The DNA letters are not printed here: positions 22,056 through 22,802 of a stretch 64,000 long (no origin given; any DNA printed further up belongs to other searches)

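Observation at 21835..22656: Repeat-bounded GxxExxY / PD-(D/E)XK cassette inserted precisely between soxY and soxZ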

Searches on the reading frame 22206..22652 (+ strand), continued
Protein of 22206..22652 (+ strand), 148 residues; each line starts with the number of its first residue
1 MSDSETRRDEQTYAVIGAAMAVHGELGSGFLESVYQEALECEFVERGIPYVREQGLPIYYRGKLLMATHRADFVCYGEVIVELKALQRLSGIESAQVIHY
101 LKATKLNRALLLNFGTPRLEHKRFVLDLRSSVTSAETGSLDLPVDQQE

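Call 70: get_annotated_region(hit=H1, flank=1500)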
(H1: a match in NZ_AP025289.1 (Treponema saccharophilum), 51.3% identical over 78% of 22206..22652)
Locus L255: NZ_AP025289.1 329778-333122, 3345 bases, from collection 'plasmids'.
description: Treponema saccharophilum strain JCM 32279 plasmid pTS1, complete sequence
organism: Treponema saccharophilum (NCBI taxid 165)
taxonomy: Bacteria; Spirochaetota; Spirochaetia; Spirochaetales; Treponemataceae; Treponema; Treponema saccharophilum
host: -; source: -; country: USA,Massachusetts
typing (MOB-suite, as given by PLSDB): non-mobilizable
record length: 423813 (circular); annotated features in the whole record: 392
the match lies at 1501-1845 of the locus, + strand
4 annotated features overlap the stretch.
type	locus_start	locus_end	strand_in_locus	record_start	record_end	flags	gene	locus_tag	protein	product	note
CDS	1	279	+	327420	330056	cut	-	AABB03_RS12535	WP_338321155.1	SUMF1/EgtB/PvdO family nonheme iron enzyme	-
CDS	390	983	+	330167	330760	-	-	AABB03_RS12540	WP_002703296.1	hypothetical protein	-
CDS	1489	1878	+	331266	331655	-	-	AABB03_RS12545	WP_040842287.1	GxxExxY protein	-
CDS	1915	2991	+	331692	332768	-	-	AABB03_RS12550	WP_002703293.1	Fic family protein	-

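Call 71: get_annotated_region(hit=H4, flank=1500)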
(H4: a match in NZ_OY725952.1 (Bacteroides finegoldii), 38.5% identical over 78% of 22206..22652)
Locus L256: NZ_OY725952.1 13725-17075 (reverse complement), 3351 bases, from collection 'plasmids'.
description: Bacteroides finegoldii strain Bacteroides finegoldii TSDC17.2-1.1 plasmid 50, complete sequence
organism: Bacteroides finegoldii (NCBI taxid 338188)
taxonomy: Bacteria; Bacteroidota; Bacteroidia; Bacteroidales; Bacteroidaceae; Bacteroides; Bacteroides finegoldii
host: -; source: -; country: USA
typing (MOB-suite, as given by PLSDB): non-mobilizable
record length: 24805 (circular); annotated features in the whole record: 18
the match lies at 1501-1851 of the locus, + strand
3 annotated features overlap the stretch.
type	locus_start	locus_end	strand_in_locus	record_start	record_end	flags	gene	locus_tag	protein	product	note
CDS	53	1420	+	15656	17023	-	radA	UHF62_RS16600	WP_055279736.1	DNA repair protein RadA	GO:0006281 - DNA repair [Evidence IEA]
CDS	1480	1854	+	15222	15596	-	-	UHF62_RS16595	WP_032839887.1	GxxExxY protein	-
CDS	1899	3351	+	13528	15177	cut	-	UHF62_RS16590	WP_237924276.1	FAD-dependent protein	-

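Call 72: get_annotated_region(hit=H6, flank=1500)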
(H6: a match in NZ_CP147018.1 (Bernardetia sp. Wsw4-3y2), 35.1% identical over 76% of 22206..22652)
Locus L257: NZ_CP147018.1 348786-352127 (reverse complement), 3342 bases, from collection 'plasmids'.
description: Bernardetia sp. Wsw4-3y2 plasmid plasmd1, complete sequence
organism: Bernardetia sp. Wsw4-3y2 (NCBI taxid 3127471)
taxonomy: Bacteria; Bacteroidota; Cytophagia; Cytophagales; Bernardetiaceae; Bernardetia; Bernardetia sp. Wsw4-3y2
host: -; source: Red alga,Red algae; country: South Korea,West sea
typing (MOB-suite, as given by PLSDB): non-mobilizable
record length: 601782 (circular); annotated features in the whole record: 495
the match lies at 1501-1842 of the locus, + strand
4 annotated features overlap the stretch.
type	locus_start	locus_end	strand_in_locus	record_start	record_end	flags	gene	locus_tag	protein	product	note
CDS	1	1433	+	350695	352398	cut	ade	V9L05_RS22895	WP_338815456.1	adenine deaminase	GO:0006168 - adenine salvage [Evidence IEA]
CDS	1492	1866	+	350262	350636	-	-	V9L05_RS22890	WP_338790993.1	GxxExxY protein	-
CDS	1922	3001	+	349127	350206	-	-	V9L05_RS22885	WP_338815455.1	mannose-1-phosphate guanylyltransferase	-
CDS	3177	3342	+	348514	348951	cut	-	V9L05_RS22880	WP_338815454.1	hypothetical protein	-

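Call 73: get_annotated_region(hit=H2, flank=1500)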
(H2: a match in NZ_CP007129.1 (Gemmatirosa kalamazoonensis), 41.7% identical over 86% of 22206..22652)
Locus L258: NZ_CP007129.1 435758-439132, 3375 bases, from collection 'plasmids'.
description: Gemmatirosa kalamazoonensis strain KBS708 plasmid 1, complete sequence
organism: Gemmatirosa kalamazoonensis (NCBI taxid 861299)
taxonomy: Bacteria; Gemmatimonadota; Gemmatimonadia; Gemmatimonadales; Gemmatimonadaceae; Gemmatirosa; Gemmatirosa kalamazoonensis
host: -; source: -; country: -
typing (MOB-suite, as given by PLSDB): non-mobilizable
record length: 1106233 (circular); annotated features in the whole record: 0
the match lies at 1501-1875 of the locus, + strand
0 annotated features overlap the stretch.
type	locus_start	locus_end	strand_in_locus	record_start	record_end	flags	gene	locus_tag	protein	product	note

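Call 80: search_dna_similar(query=window:22206-22652:+, collection=phages, mode=protein, max_rows=10)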
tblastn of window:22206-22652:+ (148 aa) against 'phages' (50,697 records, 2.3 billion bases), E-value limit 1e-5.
No match.

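Call 83: search_protein_representatives(protein=window:22206-22586:+)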
Query: 127 residues. Proteins with E-value up to 0.001 (for the whole library): 14344; up to 1e-10: 3609; up to 1e-30: 61. The best 150 are listed.
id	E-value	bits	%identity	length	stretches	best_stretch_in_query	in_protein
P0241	7.6e-45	168.1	65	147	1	4-126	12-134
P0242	1.9e-40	153.9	59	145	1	3-127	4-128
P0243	5.9e-40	152.3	61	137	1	7-126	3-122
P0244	2.7e-39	150.2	61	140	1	7-125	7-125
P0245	2.8e-39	150.1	63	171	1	8-125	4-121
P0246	1.3e-38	148.0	69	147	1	15-120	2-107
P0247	3.9e-38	146.4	60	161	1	6-125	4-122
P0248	7.4e-38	145.5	60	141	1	6-125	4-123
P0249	1.7e-37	144.3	60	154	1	6-125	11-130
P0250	4.1e-37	143.1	55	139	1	7-125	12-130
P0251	4.6e-37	143.0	56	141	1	7-126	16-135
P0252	5.0e-37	142.8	61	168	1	4-125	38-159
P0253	5.5e-37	142.7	59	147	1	7-125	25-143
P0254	1.0e-36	141.8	58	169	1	2-126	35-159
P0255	1.5e-36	141.3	61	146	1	9-125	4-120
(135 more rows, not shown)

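Call 92: find_homologous_proteins(query=L256:1480-1851:+, max_evalue=1e-10)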
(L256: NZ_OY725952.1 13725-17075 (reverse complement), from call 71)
Query L256:1480-1851:+ (124 aa): 7990 proteins with E <= 1e-10 among 8000 candidates; the best 120 are listed.
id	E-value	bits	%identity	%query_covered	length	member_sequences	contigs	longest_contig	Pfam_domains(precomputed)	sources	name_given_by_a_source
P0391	1.5e-69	250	96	100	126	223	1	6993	PF13366.13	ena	-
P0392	4.5e-65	235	90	100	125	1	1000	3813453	PF13366.13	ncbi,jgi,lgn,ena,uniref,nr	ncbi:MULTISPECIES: GxxExxY protein [Bacteroides]|jgi:GxxExxY protein|uniref:GxxExxY protein n=1 Tax=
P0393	4.6e-65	235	90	100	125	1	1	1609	PF13366.13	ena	-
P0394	4.8e-65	235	90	100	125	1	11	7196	PF13366.13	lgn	-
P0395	5.0e-65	235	90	100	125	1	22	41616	PF13366.13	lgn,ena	-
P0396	6.1e-65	235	90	100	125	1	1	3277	PF13366.13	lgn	-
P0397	6.5e-65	235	90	100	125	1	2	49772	PF13366.13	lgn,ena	-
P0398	6.7e-65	235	89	100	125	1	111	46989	PF13366.13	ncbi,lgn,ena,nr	nr:GxxExxY protein [Bacteroides acidifaciens]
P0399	6.8e-65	235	90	100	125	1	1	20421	PF13366.13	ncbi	-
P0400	6.9e-65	235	89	100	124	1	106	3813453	PF13366.13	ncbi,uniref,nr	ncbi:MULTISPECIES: GxxExxY protein [Bacteroides]|uniref:GxxExxY protein n=1 Tax=Bacteroides acidifac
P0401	7.5e-65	235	90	100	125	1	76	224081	PF13366.13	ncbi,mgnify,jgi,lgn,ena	mgnify:FL=1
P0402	9.3e-65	234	89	100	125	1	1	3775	PF13366.13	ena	-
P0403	1.0e-64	234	88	100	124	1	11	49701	PF13366.13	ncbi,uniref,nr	ncbi:GxxExxY protein [Bacteroides acidifaciens]|uniref:GxxExxY protein n=1 Tax=Bacteroides acidifaci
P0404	1.2e-64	234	89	100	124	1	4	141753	PF13366.13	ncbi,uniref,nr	ncbi:GxxExxY protein [Bacteroides congonensis]|uniref:GxxExxY protein n=1 Tax=Bacteroides congonensi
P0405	1.2e-64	234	89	100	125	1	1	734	PF13366.13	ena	-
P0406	1.3e-64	234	89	100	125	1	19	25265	PF13366.13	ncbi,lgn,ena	-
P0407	1.3e-64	234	90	100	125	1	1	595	PF13366.13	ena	-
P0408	1.4e-64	234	89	100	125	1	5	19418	PF13366.13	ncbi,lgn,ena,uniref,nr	ncbi:GxxExxY protein [Bacteroides acidifaciens]|uniref:GxxExxY protein n=1 Tax=Bacteroides acidifaci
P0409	1.7e-64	233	89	100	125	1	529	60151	PF13366.13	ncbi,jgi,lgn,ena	-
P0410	1.7e-64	233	89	100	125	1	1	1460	PF13366.13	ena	-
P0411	1.8e-64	233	89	100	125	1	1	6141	PF13366.13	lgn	-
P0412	2.2e-64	233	89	100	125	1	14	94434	PF13366.13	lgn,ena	-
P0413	2.2e-64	233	89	100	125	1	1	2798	PF13366.13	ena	-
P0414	2.4e-64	233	89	100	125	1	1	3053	PF13366.13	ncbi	-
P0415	2.6e-64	233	88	100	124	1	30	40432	PF13366.13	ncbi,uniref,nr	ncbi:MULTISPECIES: GxxExxY protein [Bacteroides]|uniref:GxxExxY protein n=1 Tax=Bacteroides TaxID=81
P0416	3.2e-64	232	88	100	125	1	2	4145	PF13366.13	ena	-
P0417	3.3e-64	232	89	100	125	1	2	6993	PF13366.13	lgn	-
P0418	3.5e-64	232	89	100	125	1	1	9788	PF13366.13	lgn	-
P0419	3.8e-64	232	88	100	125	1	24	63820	PF13366.13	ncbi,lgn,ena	-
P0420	4.6e-64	232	89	100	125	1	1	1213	PF13366.13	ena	-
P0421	4.9e-64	232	88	100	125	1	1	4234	PF13366.13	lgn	-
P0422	5.1e-64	232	89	100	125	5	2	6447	PF13366.13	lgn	-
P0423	5.3e-64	232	89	100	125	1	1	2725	PF13366.13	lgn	-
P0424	5.9e-64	232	87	100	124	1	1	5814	PF13366.13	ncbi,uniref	ncbi:GxxExxY protein [Bacteroides congonensis]|uniref:GxxExxY protein n=1 Tax=Bacteroides congonensi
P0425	6.8e-64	231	89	100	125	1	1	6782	PF13366.13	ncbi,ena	-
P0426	6.9e-64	231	88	100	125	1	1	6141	PF13366.13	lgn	-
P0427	7.8e-64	231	88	100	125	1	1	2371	PF13366.13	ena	-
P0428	8.7e-64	231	89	100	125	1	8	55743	PF13366.13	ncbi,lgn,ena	-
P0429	1.0e-63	231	88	100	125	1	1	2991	PF13366.13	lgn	-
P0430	1.0e-63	231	89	100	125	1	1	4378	PF13366.13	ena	-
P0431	1.0e-63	231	89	100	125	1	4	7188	PF13366.13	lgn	-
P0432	1.1e-63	231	89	100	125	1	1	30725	PF13366.13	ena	-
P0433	1.5e-63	230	88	100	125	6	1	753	PF13366.13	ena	-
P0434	2.6e-63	230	88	100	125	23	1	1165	PF13366.13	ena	-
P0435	3.1e-63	229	88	100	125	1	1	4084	PF13366.13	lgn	-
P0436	3.1e-63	229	88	99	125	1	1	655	PF13366.13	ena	-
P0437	4.2e-63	229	88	100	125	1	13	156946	PF13366.13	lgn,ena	-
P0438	8.4e-63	228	88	100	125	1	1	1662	PF13366.13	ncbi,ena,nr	ncbi:MAG: GxxExxY protein [Bacteroides sp.]|nr:GxxExxY protein [Bacteroides sp.]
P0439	1.0e-62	228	88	100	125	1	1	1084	PF13366.13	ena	-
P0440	1.0e-62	228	88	100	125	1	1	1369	PF13366.13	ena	-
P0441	1.4e-62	227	88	100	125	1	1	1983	PF13366.13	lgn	-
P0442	5.3e-62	225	87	100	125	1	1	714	PF13366.13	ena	-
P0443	5.5e-60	219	87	98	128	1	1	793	PF13366.13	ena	-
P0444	1.0e-59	218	88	94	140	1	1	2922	PF13366.13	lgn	-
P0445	2.3e-57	210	81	100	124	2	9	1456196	PF13366.13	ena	-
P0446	3.0e-57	210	81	100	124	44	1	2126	PF13366.13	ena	-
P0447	7.6e-57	209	81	100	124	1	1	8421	PF13366.13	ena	-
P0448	1.2e-56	208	81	100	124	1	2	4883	PF13366.13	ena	-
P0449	3.5e-56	207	100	80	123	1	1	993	PF13366.13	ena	-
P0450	3.9e-56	206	81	100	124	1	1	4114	PF13366.13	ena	-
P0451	1.4e-55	205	79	100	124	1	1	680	PF13366.13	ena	-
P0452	1.7e-55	204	92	89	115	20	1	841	PF13366.13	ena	-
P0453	3.6e-54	200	77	100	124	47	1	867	PF13366.13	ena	-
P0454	5.1e-54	200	77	100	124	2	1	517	PF13366.13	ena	-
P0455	1.3e-53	198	74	99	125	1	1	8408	PF13366.13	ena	-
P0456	3.2e-53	197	76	98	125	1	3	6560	PF13366.13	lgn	-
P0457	5.2e-53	196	76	98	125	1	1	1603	PF13366.13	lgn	-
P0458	6.7e-53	196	73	99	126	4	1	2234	PF13366.13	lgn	-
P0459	7.7e-53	196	76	98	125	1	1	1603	PF13366.13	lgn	-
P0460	1.4e-52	195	75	99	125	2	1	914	PF13366.13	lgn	-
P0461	4.4e-52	193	75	99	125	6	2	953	PF13366.13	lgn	-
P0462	1.1e-51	192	75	98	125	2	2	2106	PF13366.13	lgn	-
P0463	1.9e-51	191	76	99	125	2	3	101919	PF13366.13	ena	-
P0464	1.0e-50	189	77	100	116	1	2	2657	PF13366.13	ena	-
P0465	3.5e-50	187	73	100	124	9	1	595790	PF13366.13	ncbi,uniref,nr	ncbi:GxxExxY protein [Bacteroides neonati]|uniref:GxxExxY protein n=1 Tax=Bacteroides neonati TaxID=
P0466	1.2e-49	186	76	100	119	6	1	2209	PF13366.13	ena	-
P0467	1.4e-48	182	100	71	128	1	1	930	PF13366.13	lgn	-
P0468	7.5e-48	180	70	100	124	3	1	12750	PF13366.13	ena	-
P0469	1.7e-44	169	65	99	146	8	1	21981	PF13366.13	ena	-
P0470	6.2e-44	167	63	96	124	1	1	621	PF13366.13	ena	-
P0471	7.7e-44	167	62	96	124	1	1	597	PF13366.13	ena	-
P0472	9.4e-44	166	63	96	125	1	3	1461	PF13366.13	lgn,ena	-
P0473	1.2e-43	166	61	96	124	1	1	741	PF13366.13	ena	-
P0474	2.0e-43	165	89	73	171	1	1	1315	PF06245.17,PF13366.13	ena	-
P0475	2.7e-43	165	63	96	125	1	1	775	PF13366.13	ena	-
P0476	3.1e-43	165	61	96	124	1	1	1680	PF13366.13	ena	-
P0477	3.2e-43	165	62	96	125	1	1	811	PF13366.13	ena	-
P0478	3.3e-43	165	60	98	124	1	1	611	PF13366.13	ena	-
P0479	3.4e-43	165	61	98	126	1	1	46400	PF13366.13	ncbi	-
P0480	4.1e-43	164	61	96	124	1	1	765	PF13366.13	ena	-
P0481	4.4e-43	164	61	96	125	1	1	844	PF13366.13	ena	-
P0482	5.6e-43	164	62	96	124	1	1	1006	PF13366.13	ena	-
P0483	5.6e-43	164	60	98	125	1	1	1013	PF13366.13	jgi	jgi:GxxExxY protein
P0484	5.9e-43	164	61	96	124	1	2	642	PF13366.13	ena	-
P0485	6.0e-43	164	62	98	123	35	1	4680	PF13366.13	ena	-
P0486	7.0e-43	164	63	96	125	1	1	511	PF13366.13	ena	-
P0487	7.4e-43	164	60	96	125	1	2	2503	PF13366.13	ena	-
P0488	7.6e-43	164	60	96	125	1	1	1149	PF13366.13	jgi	-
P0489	1.1e-42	163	61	96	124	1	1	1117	PF13366.13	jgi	jgi:GxxExxY protein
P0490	1.2e-42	163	61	96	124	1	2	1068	PF13366.13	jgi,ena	jgi:GxxExxY protein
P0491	1.5e-42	163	61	96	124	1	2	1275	PF13366.13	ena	-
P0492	1.6e-42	163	63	94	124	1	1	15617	PF13366.13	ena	-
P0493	1.6e-42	162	61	96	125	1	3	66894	PF13366.13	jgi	-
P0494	1.9e-42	162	63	96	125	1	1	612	PF13366.13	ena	-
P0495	2.0e-42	162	59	96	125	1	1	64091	PF13366.13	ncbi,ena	-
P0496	2.2e-42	162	61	96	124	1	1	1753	PF13366.13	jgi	-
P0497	2.2e-42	162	61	96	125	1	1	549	PF13366.13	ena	-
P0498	2.2e-42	162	61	96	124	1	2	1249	PF13366.13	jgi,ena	-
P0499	2.4e-42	162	61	96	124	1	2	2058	PF13366.13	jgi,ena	-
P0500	2.5e-42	162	58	96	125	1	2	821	PF13366.13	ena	-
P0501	2.6e-42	162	59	96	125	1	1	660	PF13366.13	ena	-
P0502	2.6e-42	162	66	97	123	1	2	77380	PF13366.13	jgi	jgi:GxxExxY protein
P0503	2.6e-42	162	59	96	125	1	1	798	PF13366.13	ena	-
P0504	2.7e-42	162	63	94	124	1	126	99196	PF13366.13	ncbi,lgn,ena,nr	ncbi:MAG: GxxExxY protein [Bacteroidaceae bacterium]|nr:GxxExxY protein [Bacteroidaceae bacterium]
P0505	2.8e-42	162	79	79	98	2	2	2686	PF13366.13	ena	-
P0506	3.1e-42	162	61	96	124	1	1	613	PF13366.13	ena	-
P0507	3.1e-42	162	60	96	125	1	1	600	PF13366.13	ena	-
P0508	3.3e-42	162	59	98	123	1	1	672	PF13366.13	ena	-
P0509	3.3e-42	161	61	96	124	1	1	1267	PF13366.13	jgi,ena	-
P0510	3.3e-42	161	60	100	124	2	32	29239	PF13366.13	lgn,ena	-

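Call 93: find_encoding_contigs(protein=P0392, flank=2000, max_places=6)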
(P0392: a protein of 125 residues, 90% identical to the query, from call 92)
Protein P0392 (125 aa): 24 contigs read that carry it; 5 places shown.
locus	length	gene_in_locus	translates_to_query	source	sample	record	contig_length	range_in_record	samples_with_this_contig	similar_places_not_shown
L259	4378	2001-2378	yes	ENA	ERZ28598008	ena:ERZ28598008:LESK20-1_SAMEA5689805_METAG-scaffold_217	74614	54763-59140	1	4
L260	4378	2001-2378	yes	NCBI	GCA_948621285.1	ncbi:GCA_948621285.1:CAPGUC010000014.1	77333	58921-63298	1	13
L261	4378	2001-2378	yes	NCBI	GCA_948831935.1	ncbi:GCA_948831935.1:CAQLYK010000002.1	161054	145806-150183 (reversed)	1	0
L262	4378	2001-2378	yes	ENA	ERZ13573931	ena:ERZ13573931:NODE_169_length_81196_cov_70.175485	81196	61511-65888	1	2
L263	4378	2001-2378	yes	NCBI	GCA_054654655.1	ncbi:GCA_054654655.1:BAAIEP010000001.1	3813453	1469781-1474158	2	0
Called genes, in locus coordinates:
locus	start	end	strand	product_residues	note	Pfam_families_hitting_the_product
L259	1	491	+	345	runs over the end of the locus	PF00710:Asparaginase, PF17763:Asparaginase_C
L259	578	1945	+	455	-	PF18073:Zn_ribbon_LapB, PF13481:AAA_25, PF03796:DnaB_C (faint), PF06745:ATPase (weak), PF13401:AAA_22 (weak), PF13541:ChlI, PF05362:Lon_C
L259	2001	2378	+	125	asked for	PF13366:PDDEXK_3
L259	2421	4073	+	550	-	PF28550:DUF8436, PF00890:FAD_binding_2 (faint), PF01266:DAO (faint), PF01494:FAD_binding_3 (faint), PF03486:HI0933_like (weak), PF07992:Pyr_redox_2 (faint), PF21688:FAD-depend_C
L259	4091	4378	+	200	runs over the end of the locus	PF00196:GerE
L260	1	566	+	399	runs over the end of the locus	PF13173:AAA_14, PF13635:DUF4143 (weak)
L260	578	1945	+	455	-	PF18073:Zn_ribbon_LapB, PF13481:AAA_25, PF03796:DnaB_C (faint), PF06745:ATPase (weak), PF20720:nSTAND3 (weak), PF13541:ChlI, PF05362:Lon_C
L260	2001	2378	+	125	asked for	PF13366:PDDEXK_3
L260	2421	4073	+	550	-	PF01134:GIDA (faint), PF28550:DUF8436, PF00890:FAD_binding_2 (faint), PF01266:DAO (faint), PF01494:FAD_binding_3 (weak), PF03486:HI0933_like (weak), PF07992:Pyr_redox_2 (faint), PF21688:FAD-depend_C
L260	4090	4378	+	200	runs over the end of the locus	PF00196:GerE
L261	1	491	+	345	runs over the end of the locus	PF00710:Asparaginase, PF17763:Asparaginase_C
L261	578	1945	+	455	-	PF18073:Zn_ribbon_LapB, PF13481:AAA_25, PF03796:DnaB_C (faint), PF06745:ATPase (weak), PF13401:AAA_22 (weak), PF13541:ChlI, PF05362:Lon_C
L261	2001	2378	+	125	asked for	PF13366:PDDEXK_3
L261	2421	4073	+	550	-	PF01134:GIDA (faint), PF28550:DUF8436, PF00890:FAD_binding_2 (faint), PF01266:DAO (faint), PF01494:FAD_binding_3 (faint), PF03486:HI0933_like (weak), PF07992:Pyr_redox_2 (faint), PF21688:FAD-depend_C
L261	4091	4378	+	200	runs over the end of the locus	PF00196:GerE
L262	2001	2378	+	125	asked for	PF13366:PDDEXK_3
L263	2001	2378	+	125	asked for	PF13366:PDDEXK_3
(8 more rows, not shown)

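Call 94: find_encoding_contigs(protein=P0465, flank=2000, max_places=3)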
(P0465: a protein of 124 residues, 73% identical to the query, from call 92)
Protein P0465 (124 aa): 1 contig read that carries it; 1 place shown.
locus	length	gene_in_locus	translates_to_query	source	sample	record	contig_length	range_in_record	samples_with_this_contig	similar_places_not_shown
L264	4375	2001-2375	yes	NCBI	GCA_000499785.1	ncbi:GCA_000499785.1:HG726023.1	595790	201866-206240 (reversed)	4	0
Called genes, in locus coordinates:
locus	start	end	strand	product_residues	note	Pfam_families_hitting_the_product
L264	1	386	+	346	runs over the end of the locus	PF00710:Asparaginase, PF17763:Asparaginase_C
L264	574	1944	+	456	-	PF18073:Zn_ribbon_LapB, PF13481:AAA_25, PF03796:DnaB_C (faint), PF06745:ATPase (weak), PF13401:AAA_22 (faint), PF13541:ChlI, PF05362:Lon_C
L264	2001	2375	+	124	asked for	PF13366:PDDEXK_3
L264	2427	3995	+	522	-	PF28550:DUF8436, PF01494:FAD_binding_3 (weak), PF00890:FAD_binding_2 (faint), PF01266:DAO (faint), PF03486:HI0933_like, PF21688:FAD-depend_C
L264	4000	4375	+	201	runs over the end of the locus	PF00196:GerE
